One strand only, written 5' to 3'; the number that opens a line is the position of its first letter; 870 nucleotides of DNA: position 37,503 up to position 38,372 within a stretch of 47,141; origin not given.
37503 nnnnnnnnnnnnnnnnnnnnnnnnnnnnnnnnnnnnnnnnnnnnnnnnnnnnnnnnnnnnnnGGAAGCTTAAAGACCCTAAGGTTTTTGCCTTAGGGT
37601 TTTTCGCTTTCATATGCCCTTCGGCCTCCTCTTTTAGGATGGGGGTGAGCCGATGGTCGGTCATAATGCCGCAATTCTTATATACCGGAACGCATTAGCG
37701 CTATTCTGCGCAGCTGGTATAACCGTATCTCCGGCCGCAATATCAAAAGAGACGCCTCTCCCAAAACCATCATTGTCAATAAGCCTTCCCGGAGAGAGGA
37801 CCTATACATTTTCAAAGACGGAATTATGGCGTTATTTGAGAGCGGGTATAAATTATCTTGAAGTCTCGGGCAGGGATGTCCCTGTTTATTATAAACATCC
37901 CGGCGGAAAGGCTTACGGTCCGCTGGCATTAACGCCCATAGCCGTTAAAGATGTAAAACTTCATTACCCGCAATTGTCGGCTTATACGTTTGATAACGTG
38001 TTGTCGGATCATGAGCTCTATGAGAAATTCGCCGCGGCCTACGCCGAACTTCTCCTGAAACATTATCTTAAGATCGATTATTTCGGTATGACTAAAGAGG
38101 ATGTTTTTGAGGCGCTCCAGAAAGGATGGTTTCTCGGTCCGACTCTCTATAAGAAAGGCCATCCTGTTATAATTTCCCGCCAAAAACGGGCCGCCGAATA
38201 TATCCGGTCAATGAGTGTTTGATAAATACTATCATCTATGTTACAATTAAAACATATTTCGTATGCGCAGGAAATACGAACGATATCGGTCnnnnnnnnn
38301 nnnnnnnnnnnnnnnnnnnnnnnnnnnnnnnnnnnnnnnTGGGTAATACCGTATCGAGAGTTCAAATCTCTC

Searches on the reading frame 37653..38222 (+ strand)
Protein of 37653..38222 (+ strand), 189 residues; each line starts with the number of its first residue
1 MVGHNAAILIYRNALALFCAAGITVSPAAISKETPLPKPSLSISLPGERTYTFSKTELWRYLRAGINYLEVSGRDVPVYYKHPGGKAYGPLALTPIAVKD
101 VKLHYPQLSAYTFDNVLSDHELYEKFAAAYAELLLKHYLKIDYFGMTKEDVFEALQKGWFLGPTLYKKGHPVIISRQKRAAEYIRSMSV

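Call 6: search_protein_families(library=pfam, proteins=[window:37653-38222:+], max_evalue=0.01)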
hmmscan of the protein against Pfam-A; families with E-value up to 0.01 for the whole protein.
window:37653-38222:+ (189 aa): 0 families

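Call 9: find_homologous_proteins(query=window:37653-38222:+)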
Query window:37653-38222:+ (189 aa): 75 proteins with E <= 0.001 among 212 candidates.
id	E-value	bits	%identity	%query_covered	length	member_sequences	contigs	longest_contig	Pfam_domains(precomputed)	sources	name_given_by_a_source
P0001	4.9e-122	423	100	100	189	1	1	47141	-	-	-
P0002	5.6e-96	338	78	100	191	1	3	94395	-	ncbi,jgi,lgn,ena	-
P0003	5.6e-94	331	77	100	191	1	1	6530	-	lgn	-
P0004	3.5e-93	329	80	98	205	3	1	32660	-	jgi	jgi:hypothetical protein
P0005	2.1e-91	323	75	100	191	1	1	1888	-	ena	-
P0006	4.5e-90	319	75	100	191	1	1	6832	-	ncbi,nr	ncbi:MAG: hypothetical protein NT036_06600 [Candidatus Omnitrophica bacterium]|nr:hypothetical prote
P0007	8.5e-90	318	76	98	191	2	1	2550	-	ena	-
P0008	8.8e-90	318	77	100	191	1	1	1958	-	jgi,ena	-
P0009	4.7e-89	315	72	100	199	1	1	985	-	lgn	-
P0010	9.5e-89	314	76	97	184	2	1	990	-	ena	-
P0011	1.9e-88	313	74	100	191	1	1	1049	-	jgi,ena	-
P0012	4.5e-88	312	75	100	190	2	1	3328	-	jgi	jgi:hypothetical protein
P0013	7.5e-88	311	75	100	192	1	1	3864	-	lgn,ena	-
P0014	2.9e-87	310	72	100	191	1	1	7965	-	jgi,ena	jgi:hypothetical protein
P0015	5.4e-86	305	74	100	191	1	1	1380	-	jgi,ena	-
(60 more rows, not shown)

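Call 10: search_protein_families(library=ncbifam, proteins=[window:37653-38222:+], max_evalue=0.01)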
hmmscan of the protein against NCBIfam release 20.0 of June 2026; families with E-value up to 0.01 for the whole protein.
window:37653-38222:+ (189 aa): 0 families

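Call 13: find_related_loci(query=A1, collection=genome_contigs, flank=5000)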
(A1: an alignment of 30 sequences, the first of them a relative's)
Query A1 (189 aa) in genome_contigs; peptide patterns used: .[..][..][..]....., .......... (x = any residue, [..] = any of these).
30 stretches matched a pattern; 10 encode a relative of the query (tblastn E <= 1e-3); 10 distinct loci.
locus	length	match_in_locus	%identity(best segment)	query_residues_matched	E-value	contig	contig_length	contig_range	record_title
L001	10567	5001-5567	78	1-189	4e-101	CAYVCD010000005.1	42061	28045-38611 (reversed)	MAG TPA_asm: uncultured Planctomycetia bacterium isolate SRP178699_co1_431 genome assembly, contig: NODE_860_length_4206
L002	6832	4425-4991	75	1-189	3e-96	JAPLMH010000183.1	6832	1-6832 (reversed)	MAG: Candidatus Omnitrophota bacterium isolate LacPavin_0920_WC70_MAG_48_9 LacPavin_0920_WC70_scaffold_247715, whole gen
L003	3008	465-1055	71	1-186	1e-90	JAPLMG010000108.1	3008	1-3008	MAG: Candidatus Omnitrophota bacterium isolate LacPavin_0920_SED3_MAG_48_12 LacPavin_0920_SED3_scaffold_1909812, whole g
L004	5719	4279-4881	68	1-186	3e-86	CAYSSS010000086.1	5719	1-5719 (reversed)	MAG TPA_asm: uncultured Planctomycetia bacterium isolate SRP178699_co1_483 genome assembly, contig: NODE_20776_length_57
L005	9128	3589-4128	52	1-184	2e-61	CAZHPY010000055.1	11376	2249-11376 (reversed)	MAG TPA_asm: uncultured Planctomycetia bacterium isolate binchicken_co220_179 genome assembly, contig: NODE_3734_length_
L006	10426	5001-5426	56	46-186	2e-49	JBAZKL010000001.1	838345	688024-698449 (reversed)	MAG: Candidatus Omnitrophota bacterium isolate SO_2017_LW4_142 scaffold_10_c1_LW137-91_2017, whole genome shotgun sequen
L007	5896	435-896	49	29-187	1e-47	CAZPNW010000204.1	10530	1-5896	MAG TPA_asm: uncultured Planctomycetales bacterium isolate binchicken_co216_53 genome assembly, contig: k141_4603672, wh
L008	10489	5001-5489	50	36-187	1e-46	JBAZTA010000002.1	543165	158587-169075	MAG: Candidatus Omnitrophota bacterium isolate SO_2017_GW1_19 NODE_99_length_543165_cov_2.036270_OW334_2017, whole genom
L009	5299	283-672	55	55-184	6e-45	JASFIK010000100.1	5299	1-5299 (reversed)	MAG: Candidatus Omnitrophota bacterium isolate D0608S12metaG_Bin_274 D0608S12metaG_FD_scaffold_408_c1, whole genome shot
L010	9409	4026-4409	48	57-184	2e-39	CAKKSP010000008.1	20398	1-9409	Omnitrophica bacterium GWA2_41_15 isolate Hainich-Omni-XIII genome assembly, contig: Omni_Hai_XIII_Hain_H41_02um_R1_2160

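Call 15: search_solved_structures(query=A1, max_evalue=10, show_alignments=2)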
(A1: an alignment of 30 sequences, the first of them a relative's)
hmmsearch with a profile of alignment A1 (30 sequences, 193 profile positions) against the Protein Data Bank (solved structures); distinct sequences matched with E-value up to 10: 0.

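Call 16: find_related_loci(query=A1, collection=metagenome_contigs, flank=5000)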
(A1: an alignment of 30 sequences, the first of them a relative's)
Query A1 (189 aa) in metagenome_contigs; peptide patterns used: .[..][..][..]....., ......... (x = any residue, [..] = any of these).
139 stretches matched a pattern; 43 encode a relative of the query (tblastn E <= 1e-3); 43 distinct loci.
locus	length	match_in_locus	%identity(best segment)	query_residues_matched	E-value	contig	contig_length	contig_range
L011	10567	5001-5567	78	1-189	1e-100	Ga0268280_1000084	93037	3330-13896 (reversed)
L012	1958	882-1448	77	1-189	1e-99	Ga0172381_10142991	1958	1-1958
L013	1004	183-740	75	1-186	5e-102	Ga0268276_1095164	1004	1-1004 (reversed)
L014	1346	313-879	74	1-189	4e-99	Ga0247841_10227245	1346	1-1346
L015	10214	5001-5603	68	1-186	9e-86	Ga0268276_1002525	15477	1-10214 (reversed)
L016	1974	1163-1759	69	1-189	7e-87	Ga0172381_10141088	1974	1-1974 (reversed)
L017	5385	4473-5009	55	1-188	8e-69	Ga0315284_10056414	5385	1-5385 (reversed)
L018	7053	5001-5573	54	1-185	3e-68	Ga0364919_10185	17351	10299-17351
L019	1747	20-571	57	12-188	2e-69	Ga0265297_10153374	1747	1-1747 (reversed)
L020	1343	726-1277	60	9-188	9e-69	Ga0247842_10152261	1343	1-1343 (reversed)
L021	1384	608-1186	55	9-189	2e-66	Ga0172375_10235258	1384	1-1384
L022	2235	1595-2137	52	1-185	8e-63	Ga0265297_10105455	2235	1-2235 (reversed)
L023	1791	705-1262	54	9-184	3e-62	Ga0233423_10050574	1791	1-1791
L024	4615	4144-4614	58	9-161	5e-52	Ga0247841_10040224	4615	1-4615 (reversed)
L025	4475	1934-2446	49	16-185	4e-51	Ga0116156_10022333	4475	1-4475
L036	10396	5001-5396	55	56-187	3e-46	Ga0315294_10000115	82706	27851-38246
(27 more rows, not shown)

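Call 23: predict_structure(alignment_id=A1)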
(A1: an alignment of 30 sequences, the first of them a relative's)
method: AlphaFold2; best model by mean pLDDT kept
length: 189 residues; sequences in the alignment: 30
mean_pLDDT: 68.6   pTM: 0.60
mean pLDDT of the five models: 68.6, 67.7, 65.6, 63.4, 61.6
residues with pLDDT >= 90: 16; 70-90: 71; 50-70: 66; < 50: 36
segments of 3 or more residues with pLDDT < 50: 23-35, 42-48, 67-73
pLDDT, mean of each block of 10 residues (from residue 1): 63 61 45 48 48 66 56 56 51 84 93 88 87 88 85 81 81 68 53
secondary structure, 60 per line:
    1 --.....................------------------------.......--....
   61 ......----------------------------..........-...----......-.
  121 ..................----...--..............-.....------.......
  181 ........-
elements in order: H3-23 H48-54 H57-66 H95-104 H113-118 H120-138 H148-161 H163-167 H174-188

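Call 27: fold_search(model_id=the predicted structure, library=pdb)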
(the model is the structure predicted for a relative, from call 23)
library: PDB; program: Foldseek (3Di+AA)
matches with E <= 10: 41; with E <= 0.001: 0
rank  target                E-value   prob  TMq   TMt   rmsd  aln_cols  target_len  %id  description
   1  2y8p_B                8.1e-01  0.30  0.31  0.31  13.2       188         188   13  Crystal Structure of an Outer Membrane-Anchored Endolytic Peptidoglycan Lytic Transglycosylase (MltE) from Escherichia (released 2011-04-13)
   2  6gi3                  8.5e-01  0.41  0.35  0.35  12.8       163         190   14  Structure of Lytic Transglycosylase MltE mutant S73A from E.coli (released 2018-10-10)
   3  3t36_D                1.1e+00  0.33  0.34  0.35  12.6       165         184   14  Crystal structure of lytic transglycosylase MltE from Eschericha coli (released 2012-07-25)
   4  2y8p_A                1.3e+00  0.23  0.31  0.31  13.6       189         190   14  Crystal Structure of an Outer Membrane-Anchored Endolytic Peptidoglycan Lytic Transglycosylase (MltE) from Escherichia (released 2011-04-13)
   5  6gi4                  1.5e+00  0.30  0.36  0.36  12.5       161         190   15  Structure of Lytic Transglycosylase MltE mutant S75A from E.coli (released 2018-10-10)
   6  6yj2_A                1.5e+00  0.11  0.19  0.20  16.0       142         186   12  Structural and DNA binding studies of the transcriptional repressor Rv2506 (BkaR) from Mycobacterium tuberculosis supp (released 2021-04-14)
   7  6yj2_C                2.4e+00  0.08  0.19  0.19  16.8       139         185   11  Structural and DNA binding studies of the transcriptional repressor Rv2506 (BkaR) from Mycobacterium tuberculosis supp (released 2021-04-14)
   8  4c5f_A                2.6e+00  0.09  0.25  0.17  11.8       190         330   13  Structure of Lytic Transglycosylase MltC from Escherichia coli at 2.3 A resolution. (released 2014-07-23)
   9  4g12_A                4.2e+00  0.06  0.19  0.19  16.2       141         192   12  Crystal structure of putative TetR family transcriptional regulator, Fad35R, from Mycobacterium tuberculosis (released 2013-07-10)
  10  5f3p_A                4.5e+00  0.05  0.20  0.19  12.4       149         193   11  Crystal structure of a noncanonical Dicer protein from Entamoeba histolytica (released 2017-02-08)
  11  5f3q_A                4.7e+00  0.04  0.19  0.20  11.8       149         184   10  Crystal structure of a noncanonical Dicer protein from Entamoeba histolytica (released 2016-12-14)
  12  5ljm                  4.7e+00  0.04  0.16  0.16  12.2       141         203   16  Structure of SPATA2 PUB domain (released 2016-08-24)
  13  9gvo_B                4.7e+00  0.03  0.15  0.19  17.5       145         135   15  type-I interferons autoantibodies pmab15 and pmab14 in complex with Interferon alpha-2 (released 2025-10-08)
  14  6em3_4                4.9e+00  0.02  0.13  0.12  14.9       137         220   13  State A architectural model (Nsa1-TAP Flag-Ytm1) - Visualizing the assembly pathway of nucleolar pre-60S ribosomes (released 2017-12-27)
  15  6fbt_A                5.2e+00  0.12  0.32  0.13   9.6       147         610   13  The X-ray Structure of Lytic Transglycosylase Slt from Pseudomonas aeruginosa in complex with the reaction product NAG (released 2018-04-18)
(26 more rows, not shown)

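Call 33: search_protein_representatives(alignment_id=A1)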
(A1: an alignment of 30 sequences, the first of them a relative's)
Query: 30 sequences, 193 profile positions. Proteins with E-value up to 0.001 (for the whole library): 50; up to 1e-10: 39; up to 1e-30: 22. The best 50 are listed.
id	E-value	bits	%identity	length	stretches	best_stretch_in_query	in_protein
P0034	2.6e-80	284.8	-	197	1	1-188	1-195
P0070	1.2e-69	250.1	-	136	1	56-188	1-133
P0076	2.8e-60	219.5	-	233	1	15-190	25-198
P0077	1.7e-59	216.9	-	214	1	8-187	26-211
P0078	5.5e-58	212.0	-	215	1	9-189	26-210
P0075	7.5e-58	211.5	-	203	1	10-189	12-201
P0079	9.7e-57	207.9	-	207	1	27-186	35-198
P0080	4.1e-56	205.8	-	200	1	26-189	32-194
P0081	4.4e-56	205.7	-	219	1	45-189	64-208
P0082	5.8e-56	205.4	-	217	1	47-189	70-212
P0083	2.1e-55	203.5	-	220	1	17-190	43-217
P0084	3.4e-55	202.9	-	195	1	42-189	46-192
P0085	8.1e-55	201.6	-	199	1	11-189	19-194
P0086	1.6e-54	200.7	-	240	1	17-190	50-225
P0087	2.0e-54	200.4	-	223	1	51-189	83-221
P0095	1.6e-29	119.1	-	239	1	47-190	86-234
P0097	2.3e-26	108.8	-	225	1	18-185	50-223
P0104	2.8e-23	98.7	-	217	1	52-185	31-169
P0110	1.9e-13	66.7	-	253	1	33-155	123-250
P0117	6.1e-05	38.9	-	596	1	53-153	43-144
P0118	8.2e-05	38.5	-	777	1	57-153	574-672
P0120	4.2e-04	36.2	-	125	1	45-80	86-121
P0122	7.0e-04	35.5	-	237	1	81-142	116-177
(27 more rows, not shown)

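Call 34: search_protein_families(library=pfam, proteins=[P0117, P0118, P0122, P0110, P0095, P0097, P0104, P0120, P0086, P0076], max_evalue=1)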
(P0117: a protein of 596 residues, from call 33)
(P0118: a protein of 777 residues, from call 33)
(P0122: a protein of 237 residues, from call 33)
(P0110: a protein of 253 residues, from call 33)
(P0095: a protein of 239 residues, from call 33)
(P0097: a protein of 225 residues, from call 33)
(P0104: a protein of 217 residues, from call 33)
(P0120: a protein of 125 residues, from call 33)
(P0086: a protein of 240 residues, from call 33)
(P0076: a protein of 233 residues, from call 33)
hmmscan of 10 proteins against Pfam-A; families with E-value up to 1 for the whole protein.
P0117 (596 aa): 1 family
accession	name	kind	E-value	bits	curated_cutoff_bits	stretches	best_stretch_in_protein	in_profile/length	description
PF07691.17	PA14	-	4.1e-22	79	24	1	206-323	7-135/147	PA14 domain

P0118 (777 aa): 2 families
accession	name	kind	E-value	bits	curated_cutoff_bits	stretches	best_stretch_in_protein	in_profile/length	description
PF01510.30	Amidase_2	-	6.8e-36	123.9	26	1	419-542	2-131/131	N-acetylmuramoyl-L-alanine amidase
PF13473.12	Cupredoxin_1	-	0.066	13.7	27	1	274-325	10-61/104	Cupredoxin-like domain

P0122 (237 aa): 0 families

P0110 (253 aa): 0 families

P0095 (239 aa): 0 families

P0097 (225 aa): 0 families

P0104 (217 aa): 0 families

P0120 (125 aa): 0 families

P0086 (240 aa): 1 family
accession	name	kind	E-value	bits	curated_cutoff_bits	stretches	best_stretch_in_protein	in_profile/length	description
PF13093.11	FTA4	-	0.1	12.9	24.8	1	118-173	38-81/199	Kinetochore complex Fta4 of Sim4 subunit, or CENP-50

P0076 (233 aa): 1 family
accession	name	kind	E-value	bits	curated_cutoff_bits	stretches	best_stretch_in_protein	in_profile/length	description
PF00367.25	PTS_EIIB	-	0.2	11.5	27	1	29-40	19-30/34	phosphotransferase system, EIIB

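Call 40: search_protein_families(library=pfam, alignment_id=A1, max_evalue=10)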
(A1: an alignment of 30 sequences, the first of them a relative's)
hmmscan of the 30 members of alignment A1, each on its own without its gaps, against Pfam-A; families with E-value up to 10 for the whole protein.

A. member 1, P0001 (189 aa): 0 families

B. families by the number of members that match (of 30 scanned): 3 families
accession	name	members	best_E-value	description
PF02127.20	Peptidase_M18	1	0.013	Aminopeptidase I zinc metalloprotease (M18)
PF10441.14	Urb2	1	0.051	Urb2/Npa2 family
PF19547.4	DUF6071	1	0.23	Family of unknown function (DUF6071)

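Call 46: predict_structure(alignment_id=A4)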
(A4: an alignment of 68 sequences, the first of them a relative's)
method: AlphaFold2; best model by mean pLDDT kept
length: 189 residues; sequences in the alignment: 68
mean_pLDDT: 82.1   pTM: 0.71
mean pLDDT of the five models: 82.1, 77.8, 77.7, 66.4, 66.5
residues with pLDDT >= 90: 128; 70-90: 8; 50-70: 18; < 50: 35
segments of 3 or more residues with pLDDT < 50: 15-18, 20-26, 28-48
pLDDT, mean of each block of 10 residues (from residue 1): 53 49 41 43 45 81 98 97 96 98 96 98 98 96 94 97 93 96 91
secondary structure, 60 per line:
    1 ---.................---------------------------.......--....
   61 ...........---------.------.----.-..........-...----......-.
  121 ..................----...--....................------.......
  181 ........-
elements in order: H4-20 H48-54 H57-71 H95-104 H113-118 H120-138 H148-167 H174-188

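Call 51: search_protein_families(library=pfam, proteins=[L001:5592-6884:+, L001:6899-7603:+, L001:7489-8601:+, L001:8611-9900:+, L008:5564-5920:+, L008:6020-7468:+, L008:4049-4513:+, L036:6110-7600:+, L036:7799-8572:+, L036:2828-4429:+], max_evalue=0.001)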
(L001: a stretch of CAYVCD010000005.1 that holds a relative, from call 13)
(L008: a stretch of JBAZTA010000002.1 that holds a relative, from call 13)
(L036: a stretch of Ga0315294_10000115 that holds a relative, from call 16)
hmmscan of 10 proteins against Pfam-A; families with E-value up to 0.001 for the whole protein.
L001:5592-6884:+ (430 aa): 2 families
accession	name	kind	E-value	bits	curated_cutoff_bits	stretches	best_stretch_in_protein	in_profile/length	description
PF00206.25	Lyase_1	-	2.1e-63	215.1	27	1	7-281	7-307/312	Lyase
PF10397.14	ADSL_C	-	1.6e-22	80.1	32.7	1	350-428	1-79/79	Adenylosuccinate lyase C-terminus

L001:6899-7603:+ (234 aa): 1 family
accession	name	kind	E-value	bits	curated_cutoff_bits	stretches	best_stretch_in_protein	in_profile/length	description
PF01259.24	SAICAR_synt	-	1.8e-86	290.1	20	1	6-231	1-232/233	SAICAR synthetase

L001:7489-8601:+ (370 aa): 2 families
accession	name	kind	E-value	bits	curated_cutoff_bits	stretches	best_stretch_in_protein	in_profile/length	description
PF02769.27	AIRS_C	-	3.6e-28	99.1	23.1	1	214-367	3-152/156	AIR synthase related protein, C-terminal domain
PF00586.29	AIRS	-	9.6e-24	84.4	24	1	95-200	14-112/112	AIR synthase related protein, N-terminal domain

L001:8611-9900:+ (429 aa): 5 families
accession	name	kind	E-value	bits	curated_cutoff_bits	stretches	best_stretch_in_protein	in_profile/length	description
PF01071.24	GARS_A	-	3.5e-81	272.1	27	1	101-293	1-194/194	Phosphoribosylglycinamide synthetase, ATP-grasp (A) domain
PF02844.21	GARS_N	-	7.7e-38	129.7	29.5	1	1-100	1-100/100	Phosphoribosylglycinamide synthetase, N domain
PF02843.22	GARS_C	-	4.7e-29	101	34.8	1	328-425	1-92/92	Phosphoribosylglycinamide synthetase, C domain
PF02655.19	ATP-grasp_3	-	3.9e-07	30.7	23.2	1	128-289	22-158/160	ATP-grasp domain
PF02222.28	ATP-grasp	-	0.00016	21.8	27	1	109-201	2-90/179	ATP-grasp domain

L008:5564-5920:+ (118 aa): 1 family
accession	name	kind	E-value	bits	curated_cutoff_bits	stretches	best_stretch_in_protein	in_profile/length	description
PF07238.19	PilZ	-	1e-14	55.1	22.5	1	3-107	1-101/102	PilZ domain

L008:6020-7468:+ (482 aa): 19 families
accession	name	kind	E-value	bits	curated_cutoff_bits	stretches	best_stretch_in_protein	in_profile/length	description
PF00515.34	TPR_1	-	3.3e-17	61.9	27.8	2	311-343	1-33/34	Tetratricopeptide repeat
PF14559.12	TPR_19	-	6.4e-17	62.1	25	3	220-274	2-56/68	Tetratricopeptide repeat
PF07719.23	TPR_2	-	7.3e-17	60.5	27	2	279-310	3-34/34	Tetratricopeptide repeat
PF13432.12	TPR_16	-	9.2e-17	61.6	32.7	2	293-342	13-62/65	Tetratricopeptide repeat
PF13431.12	TPR_17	-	1.7e-16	59.5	24.4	2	232-259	2-29/34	Tetratricopeptide repeat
PF13428.12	TPR_14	-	1.4e-13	50.4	23.5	2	220-250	12-42/44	Tetratricopeptide repeat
PF13424.12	TPR_12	-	9.3e-13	48.6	30.1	1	245-305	5-73/77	Tetratricopeptide repeat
PF13181.12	TPR_8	-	4.4e-11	42.5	25.7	0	312-342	2-32/34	Tetratricopeptide repeat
PF13414.12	TPR_11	-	8.8e-11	41.8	26.8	1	219-256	4-41/42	TPR repeat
PF13176.12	TPR_7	-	1.6e-10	40.6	27.9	0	313-338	1-26/36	Tetratricopeptide repeat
PF12895.13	ANAPC3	-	2.1e-08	34.7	27.2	1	222-302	2-81/82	Anaphase-promoting complex, cyclosome, subunit 3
PF25182.1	NonGDSL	-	3.2e-06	27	80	1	47-127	21-106/220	Non-GDSL lipase-like family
PF13472.12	Lipase_GDSL_2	-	3.5e-06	28.1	32.9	1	58-137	1-84/178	GDSL-like Lipase/Acylhydrolase family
PF25062.1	ARM_TT21_N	-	1e-05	25.9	40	1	218-338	75-195/222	Tetratricopeptide repeat protein 21 N-terminal ARM repeat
PF25063.1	ARM_TT21_C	-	2.1e-05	24.9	35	1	241-309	93-161/209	Tetratricopeptide repeat protein 21 C-terminal ARM domain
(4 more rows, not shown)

L008:4049-4513:+ (154 aa): 1 family
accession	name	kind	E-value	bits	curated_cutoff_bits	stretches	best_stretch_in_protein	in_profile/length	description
PF07238.19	PilZ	-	5.7e-14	52.7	22.5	1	23-136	2-99/102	PilZ domain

L036:6110-7600:+ (496 aa): 0 families

L036:7799-8572:+ (257 aa): 4 families
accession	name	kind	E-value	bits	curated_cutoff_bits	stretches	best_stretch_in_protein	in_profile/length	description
PF00535.33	Glycos_transf_2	-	1.4e-28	100.4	23.3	1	8-170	1-162/168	Glycosyl transferase family 2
PF13641.12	Glyco_tranf_2_3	-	1e-12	49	27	1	7-201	3-200/230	Glycosyltransferase like family 2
PF10111.15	Glyco_tranf_2_2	-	3.6e-11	43.5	27.3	1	8-191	1-195/276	Glycosyltransferase like family 2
PF13506.12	Glyco_transf_21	-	1.1e-06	28.7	21.7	1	75-213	23-155/174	Glycosyl transferase family 21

L036:2828-4429:+ (533 aa): 1 family
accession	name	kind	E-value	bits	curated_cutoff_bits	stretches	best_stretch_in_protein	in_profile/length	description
PF00474.23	SSF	-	1e-50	173.2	22.8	1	35-458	1-406/406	Sodium:solute symporter family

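Call 52: fold_search(model_id=the predicted structure, library=pdb)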
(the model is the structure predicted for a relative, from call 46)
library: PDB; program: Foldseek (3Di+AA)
matches with E <= 10: 198; with E <= 0.001: 0
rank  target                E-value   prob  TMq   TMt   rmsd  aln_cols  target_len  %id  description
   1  6gi3                  3.8e-02  0.99  0.41  0.41  13.3       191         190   15  Structure of Lytic Transglycosylase MltE mutant S73A from E.coli (released 2018-10-10)
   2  4hjy_A                4.3e-02  1.00  0.45  0.47  11.5       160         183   15  2.4 A Crystal structure of E. coli MltE-E64Q with bound chitopentaose (released 2012-10-24)
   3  2y8p_B                4.3e-02  0.99  0.40  0.41   8.7       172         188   14  Crystal Structure of an Outer Membrane-Anchored Endolytic Peptidoglycan Lytic Transglycosylase (MltE) from Escherichia (released 2011-04-13)
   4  3t36_B                5.3e-02  1.00  0.46  0.47  11.4       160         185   16  Crystal structure of lytic transglycosylase MltE from Eschericha coli (released 2012-07-25)
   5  6gi4                  5.3e-02  0.97  0.40  0.40  13.5       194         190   14  Structure of Lytic Transglycosylase MltE mutant S75A from E.coli (released 2018-10-10)
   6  6ghz_A                6.2e-02  0.99  0.46  0.46  11.4       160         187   16  Structure of Lytic Transglycosylase MltE mutant Y192F from E.coli (released 2018-10-31)
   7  4c5f_A                6.2e-02  0.99  0.45  0.28   7.6       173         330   17  Structure of Lytic Transglycosylase MltC from Escherichia coli at 2.3 A resolution. (released 2014-07-23)
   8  6ghz_B                7.6e-02  0.95  0.39  0.39  13.4       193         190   14  Structure of Lytic Transglycosylase MltE mutant Y192F from E.coli (released 2018-10-31)
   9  6ghy_A                8.5e-02  0.96  0.41  0.40  13.2       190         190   14  Structure of Lytic Transglycosylase MltE inactive mutant E64Q from E.coli (released 2018-10-31)
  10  2y8p_A                8.5e-02  0.92  0.38  0.38  13.5       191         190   15  Crystal Structure of an Outer Membrane-Anchored Endolytic Peptidoglycan Lytic Transglycosylase (MltE) from Escherichia (released 2011-04-13)
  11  3t36_A                9.4e-02  1.00  0.47  0.49   6.9       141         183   16  Crystal structure of lytic transglycosylase MltE from Eschericha coli (released 2012-07-25)
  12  3t36_D                1.0e-01  0.90  0.38  0.39  13.1       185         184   14  Crystal structure of lytic transglycosylase MltE from Eschericha coli (released 2012-07-25)
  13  6ghy_B                1.1e-01  0.94  0.41  0.41  13.3       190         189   14  Structure of Lytic Transglycosylase MltE inactive mutant E64Q from E.coli (released 2018-10-31)
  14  3bkh                  1.5e-01  0.98  0.41  0.30   5.0       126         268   13  Crystal structure of the bacteriophage phiKZ lytic transglycosylase, gp144 (released 2008-01-08)
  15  2dqa_A                2.2e-01  0.99  0.39  0.56   3.5       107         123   14  Crystal Structure of Tapes japonica Lysozyme (released 2007-06-12)
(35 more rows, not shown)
